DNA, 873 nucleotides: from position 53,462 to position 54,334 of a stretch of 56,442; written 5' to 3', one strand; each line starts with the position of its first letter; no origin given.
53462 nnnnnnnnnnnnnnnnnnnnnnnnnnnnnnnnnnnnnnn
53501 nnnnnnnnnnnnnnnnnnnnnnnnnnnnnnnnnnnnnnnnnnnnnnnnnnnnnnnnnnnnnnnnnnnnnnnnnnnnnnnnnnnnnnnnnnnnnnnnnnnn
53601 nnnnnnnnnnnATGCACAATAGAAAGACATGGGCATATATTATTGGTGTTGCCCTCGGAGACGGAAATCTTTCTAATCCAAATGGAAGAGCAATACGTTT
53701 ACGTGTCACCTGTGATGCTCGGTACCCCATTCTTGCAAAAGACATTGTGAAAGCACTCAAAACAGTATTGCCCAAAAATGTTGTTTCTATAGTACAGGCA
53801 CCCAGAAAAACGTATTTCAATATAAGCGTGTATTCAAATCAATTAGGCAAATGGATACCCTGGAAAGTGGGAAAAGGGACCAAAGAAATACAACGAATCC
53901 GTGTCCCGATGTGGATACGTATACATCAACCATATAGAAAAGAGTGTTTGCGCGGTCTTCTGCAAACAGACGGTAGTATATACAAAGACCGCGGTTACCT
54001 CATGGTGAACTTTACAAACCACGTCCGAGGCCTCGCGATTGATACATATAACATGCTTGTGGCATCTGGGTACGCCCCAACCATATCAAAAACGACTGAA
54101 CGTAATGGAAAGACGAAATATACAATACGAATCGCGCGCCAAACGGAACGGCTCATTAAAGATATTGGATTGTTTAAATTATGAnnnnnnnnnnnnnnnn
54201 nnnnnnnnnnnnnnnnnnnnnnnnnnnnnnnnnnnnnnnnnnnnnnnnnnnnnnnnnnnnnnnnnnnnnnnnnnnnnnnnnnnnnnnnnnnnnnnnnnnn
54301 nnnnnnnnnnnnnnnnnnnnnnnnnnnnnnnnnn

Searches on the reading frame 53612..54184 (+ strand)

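Call 6: search_protein_families(library=pfam, proteins=[window:53612-54184:+], max_evalue=0.1)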
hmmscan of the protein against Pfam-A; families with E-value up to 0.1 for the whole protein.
window:53612-54184:+ (190 aa): 2 families
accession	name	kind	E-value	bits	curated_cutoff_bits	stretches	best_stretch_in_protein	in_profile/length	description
PF14528.11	LAGLIDADG_3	-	2.9e-08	34.3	22.5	1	110-176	4-70/82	LAGLIDADG-like domain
PF14527.11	LAGLIDADG_WhiA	-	0.0059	17.1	23.2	0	8-50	3-42/93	WhiA LAGLIDADG-like domain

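Call 7: search_protein_families(library=phrogs, proteins=[window:53612-54184:+], max_evalue=0.1)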
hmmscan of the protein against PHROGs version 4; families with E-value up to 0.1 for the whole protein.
window:53612-54184:+ (190 aa): 2 families
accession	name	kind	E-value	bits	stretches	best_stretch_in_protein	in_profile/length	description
phrog_19299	-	head and packaging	0.0021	17.6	1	8-161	153-302/702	terminase large subunit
phrog_4645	-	DNA, RNA and nucleotide metabolism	0.0049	17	1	8-182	110-278/308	endonuclease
